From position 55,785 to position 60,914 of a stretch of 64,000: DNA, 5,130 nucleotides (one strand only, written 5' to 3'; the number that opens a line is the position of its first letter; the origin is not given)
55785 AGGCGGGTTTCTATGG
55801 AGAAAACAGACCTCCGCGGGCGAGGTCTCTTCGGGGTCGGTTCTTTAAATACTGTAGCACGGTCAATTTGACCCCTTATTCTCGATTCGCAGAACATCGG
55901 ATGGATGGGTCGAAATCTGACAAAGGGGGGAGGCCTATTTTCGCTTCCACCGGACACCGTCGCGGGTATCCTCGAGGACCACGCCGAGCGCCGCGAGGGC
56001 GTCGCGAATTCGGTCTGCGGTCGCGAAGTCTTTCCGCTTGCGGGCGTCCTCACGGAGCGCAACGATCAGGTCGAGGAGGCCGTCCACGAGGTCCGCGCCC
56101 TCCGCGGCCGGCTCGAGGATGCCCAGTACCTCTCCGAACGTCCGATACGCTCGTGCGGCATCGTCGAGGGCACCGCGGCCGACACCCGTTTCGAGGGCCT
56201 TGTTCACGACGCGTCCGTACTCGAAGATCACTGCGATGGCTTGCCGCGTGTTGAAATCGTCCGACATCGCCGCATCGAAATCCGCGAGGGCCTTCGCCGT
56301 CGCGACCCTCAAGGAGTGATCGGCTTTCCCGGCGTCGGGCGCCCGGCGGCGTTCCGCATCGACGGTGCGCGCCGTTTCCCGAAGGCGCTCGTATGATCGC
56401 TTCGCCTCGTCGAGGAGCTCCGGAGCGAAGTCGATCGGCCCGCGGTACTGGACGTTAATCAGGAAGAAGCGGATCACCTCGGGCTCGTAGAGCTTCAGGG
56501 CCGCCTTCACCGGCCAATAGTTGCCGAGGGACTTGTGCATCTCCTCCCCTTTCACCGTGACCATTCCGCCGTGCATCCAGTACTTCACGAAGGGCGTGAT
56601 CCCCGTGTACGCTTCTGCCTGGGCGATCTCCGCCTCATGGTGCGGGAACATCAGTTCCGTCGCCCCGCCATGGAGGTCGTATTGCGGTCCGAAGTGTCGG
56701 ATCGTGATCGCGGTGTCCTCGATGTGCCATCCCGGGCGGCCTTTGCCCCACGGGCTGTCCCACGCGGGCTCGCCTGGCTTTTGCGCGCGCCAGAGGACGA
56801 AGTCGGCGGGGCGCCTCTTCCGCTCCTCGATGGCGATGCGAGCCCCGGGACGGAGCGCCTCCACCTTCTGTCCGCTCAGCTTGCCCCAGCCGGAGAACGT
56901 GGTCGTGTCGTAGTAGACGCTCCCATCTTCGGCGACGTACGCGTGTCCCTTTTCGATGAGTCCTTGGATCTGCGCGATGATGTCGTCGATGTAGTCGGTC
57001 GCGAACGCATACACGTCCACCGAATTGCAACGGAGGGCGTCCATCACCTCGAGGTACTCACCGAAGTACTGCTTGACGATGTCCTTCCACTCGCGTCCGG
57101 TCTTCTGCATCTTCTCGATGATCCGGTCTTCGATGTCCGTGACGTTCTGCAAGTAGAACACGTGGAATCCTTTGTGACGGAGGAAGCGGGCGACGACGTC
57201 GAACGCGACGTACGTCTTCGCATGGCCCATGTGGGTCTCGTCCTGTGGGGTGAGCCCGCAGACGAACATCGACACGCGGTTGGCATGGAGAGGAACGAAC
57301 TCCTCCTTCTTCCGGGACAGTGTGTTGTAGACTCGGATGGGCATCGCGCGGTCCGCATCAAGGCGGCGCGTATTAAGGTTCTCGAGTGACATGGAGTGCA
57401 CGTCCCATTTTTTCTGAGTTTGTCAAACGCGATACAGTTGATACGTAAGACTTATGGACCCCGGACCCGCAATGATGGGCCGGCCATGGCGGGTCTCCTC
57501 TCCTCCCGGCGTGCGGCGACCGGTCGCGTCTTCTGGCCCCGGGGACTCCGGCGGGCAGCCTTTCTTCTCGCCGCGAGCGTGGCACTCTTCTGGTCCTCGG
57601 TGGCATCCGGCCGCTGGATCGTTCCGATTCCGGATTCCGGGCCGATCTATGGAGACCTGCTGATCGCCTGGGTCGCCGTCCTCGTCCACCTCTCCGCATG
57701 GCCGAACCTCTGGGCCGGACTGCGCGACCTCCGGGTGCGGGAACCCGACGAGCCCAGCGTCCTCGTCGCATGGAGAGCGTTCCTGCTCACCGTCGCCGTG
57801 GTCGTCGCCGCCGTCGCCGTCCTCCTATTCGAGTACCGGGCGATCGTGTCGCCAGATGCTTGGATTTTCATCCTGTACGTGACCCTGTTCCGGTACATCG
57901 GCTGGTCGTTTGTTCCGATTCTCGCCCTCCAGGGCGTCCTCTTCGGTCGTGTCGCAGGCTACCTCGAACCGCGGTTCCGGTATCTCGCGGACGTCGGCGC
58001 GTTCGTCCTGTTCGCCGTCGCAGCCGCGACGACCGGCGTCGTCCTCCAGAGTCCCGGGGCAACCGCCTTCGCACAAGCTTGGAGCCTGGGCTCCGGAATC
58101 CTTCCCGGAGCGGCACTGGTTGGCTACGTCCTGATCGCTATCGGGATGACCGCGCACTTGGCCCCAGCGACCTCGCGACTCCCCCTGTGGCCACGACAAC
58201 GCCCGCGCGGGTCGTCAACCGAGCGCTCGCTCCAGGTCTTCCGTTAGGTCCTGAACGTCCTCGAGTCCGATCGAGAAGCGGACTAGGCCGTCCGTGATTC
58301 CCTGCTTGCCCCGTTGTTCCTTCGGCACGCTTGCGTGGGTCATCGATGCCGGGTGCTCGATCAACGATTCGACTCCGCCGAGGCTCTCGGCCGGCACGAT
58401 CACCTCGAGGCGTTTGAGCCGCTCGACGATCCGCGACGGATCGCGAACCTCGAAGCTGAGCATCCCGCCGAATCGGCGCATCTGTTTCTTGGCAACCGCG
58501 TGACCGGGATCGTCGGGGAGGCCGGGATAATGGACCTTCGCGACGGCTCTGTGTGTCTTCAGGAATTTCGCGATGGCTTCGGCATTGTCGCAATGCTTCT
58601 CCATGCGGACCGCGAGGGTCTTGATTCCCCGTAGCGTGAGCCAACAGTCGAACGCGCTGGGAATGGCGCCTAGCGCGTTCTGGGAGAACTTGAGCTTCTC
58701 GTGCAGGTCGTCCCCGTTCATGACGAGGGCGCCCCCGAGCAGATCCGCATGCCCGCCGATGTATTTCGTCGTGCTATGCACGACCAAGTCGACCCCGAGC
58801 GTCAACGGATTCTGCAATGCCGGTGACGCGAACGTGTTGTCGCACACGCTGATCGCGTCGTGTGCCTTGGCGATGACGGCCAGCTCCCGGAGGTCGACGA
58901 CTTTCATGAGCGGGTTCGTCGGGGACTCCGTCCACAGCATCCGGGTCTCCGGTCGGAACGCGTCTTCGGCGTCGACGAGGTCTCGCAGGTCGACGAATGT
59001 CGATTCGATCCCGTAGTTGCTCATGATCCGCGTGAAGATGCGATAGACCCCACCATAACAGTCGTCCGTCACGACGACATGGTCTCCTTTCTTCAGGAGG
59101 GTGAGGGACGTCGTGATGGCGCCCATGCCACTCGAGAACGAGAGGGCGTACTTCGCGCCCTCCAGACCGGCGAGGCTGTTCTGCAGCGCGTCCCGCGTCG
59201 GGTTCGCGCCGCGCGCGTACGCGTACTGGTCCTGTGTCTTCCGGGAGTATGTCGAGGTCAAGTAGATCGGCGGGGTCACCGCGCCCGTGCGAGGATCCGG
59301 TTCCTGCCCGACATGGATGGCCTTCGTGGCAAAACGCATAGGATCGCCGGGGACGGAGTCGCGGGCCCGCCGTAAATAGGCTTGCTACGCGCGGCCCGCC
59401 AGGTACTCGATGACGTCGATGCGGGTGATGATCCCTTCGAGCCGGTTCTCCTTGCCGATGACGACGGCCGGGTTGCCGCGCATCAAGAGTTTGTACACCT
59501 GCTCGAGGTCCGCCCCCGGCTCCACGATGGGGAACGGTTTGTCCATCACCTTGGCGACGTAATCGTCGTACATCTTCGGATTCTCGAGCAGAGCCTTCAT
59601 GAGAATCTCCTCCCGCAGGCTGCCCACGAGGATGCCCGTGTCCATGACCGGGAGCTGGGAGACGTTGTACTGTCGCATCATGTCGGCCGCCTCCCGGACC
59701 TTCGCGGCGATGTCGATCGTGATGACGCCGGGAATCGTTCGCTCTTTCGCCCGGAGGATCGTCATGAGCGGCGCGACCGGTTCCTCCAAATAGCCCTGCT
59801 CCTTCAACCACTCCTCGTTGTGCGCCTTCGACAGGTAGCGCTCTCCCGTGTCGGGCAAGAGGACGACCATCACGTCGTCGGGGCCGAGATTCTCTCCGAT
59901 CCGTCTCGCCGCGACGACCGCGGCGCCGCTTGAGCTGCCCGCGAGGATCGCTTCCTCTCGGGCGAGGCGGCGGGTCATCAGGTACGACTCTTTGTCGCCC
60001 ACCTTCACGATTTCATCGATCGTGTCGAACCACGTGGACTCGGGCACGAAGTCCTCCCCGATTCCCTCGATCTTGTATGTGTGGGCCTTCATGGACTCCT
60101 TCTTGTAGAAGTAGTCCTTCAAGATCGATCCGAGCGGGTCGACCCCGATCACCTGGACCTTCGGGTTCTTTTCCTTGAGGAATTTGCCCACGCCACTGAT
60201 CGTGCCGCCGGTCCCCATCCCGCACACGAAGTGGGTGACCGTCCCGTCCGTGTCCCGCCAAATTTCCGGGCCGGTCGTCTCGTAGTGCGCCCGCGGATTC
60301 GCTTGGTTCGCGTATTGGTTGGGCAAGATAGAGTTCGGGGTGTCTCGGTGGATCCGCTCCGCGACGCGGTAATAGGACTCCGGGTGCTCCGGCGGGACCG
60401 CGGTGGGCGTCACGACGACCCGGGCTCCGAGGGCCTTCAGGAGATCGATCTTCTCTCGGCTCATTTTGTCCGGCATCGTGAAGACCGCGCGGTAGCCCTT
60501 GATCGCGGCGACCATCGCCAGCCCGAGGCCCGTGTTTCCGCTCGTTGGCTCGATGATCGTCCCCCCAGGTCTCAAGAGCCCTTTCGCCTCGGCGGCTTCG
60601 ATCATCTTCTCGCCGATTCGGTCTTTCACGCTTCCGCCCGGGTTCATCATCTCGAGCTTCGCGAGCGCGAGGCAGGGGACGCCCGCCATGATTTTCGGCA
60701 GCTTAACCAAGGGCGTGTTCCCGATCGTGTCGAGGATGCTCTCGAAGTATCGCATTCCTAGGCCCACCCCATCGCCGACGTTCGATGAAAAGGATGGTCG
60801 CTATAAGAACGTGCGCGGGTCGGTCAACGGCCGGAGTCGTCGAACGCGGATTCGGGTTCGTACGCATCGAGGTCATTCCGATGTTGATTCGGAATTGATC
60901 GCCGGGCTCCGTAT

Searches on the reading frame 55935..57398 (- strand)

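Call 63: search_protein_families(library=pfam, proteins=[window:55935-57398:-], max_evalue=0.00001)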
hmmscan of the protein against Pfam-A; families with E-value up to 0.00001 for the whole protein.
window:55935-57398:- (487 aa): 6 families
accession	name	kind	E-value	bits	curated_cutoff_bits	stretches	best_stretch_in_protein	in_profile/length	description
PF01406.26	tRNA-synt_1e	-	8.4e-109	364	27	1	34-333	2-300/301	tRNA synthetases class I (C) catalytic domain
PF09190.17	DALR_2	-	5.1e-15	56.2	22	1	374-429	2-57/57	DALR domain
PF09334.17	tRNA-synt_1g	-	1.1e-09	37.9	20.1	0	52-162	11-122/391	tRNA synthetases class I (M)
PF01921.24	tRNA-synt_1f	-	1.6e-07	31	27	0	279-346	274-343/360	tRNA synthetases class I (K)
PF23493.1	CysS_C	-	6.1e-07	29.9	23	1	449-484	15-50/51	Cysteinyl-tRNA ligase anticodon binding domain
PF00133.28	tRNA-synt_1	-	3.3e-06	26.6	22.7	0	258-320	347-409/414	tRNA synthetases class I (I, L, M and V)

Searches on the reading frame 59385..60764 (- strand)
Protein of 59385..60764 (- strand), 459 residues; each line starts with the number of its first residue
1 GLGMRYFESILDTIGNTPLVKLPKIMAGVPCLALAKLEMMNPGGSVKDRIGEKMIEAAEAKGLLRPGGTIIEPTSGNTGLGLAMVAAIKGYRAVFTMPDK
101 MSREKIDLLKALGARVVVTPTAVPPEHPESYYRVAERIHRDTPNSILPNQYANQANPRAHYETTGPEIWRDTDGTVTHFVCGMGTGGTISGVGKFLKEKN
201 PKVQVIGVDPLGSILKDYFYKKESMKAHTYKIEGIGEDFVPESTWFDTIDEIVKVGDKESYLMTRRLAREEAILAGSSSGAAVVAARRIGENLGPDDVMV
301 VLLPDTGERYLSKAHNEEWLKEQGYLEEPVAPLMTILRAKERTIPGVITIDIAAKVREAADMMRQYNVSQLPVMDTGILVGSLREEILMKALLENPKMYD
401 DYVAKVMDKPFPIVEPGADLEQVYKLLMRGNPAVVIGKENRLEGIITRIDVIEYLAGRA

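Call 63: search_protein_families(library=pfam, proteins=[window:59385-60764:-], max_evalue=0.00001)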
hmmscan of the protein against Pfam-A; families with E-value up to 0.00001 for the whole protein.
window:59385-60764:- (459 aa): 2 families
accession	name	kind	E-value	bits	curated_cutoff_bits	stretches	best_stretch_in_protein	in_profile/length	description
PF00291.31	PALP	-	1.7e-77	261.1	35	1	11-305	2-295/295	Pyridoxal-phosphate dependent enzyme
PF00571.33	CBS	-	9e-19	68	24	2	403-456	1-56/57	CBS domain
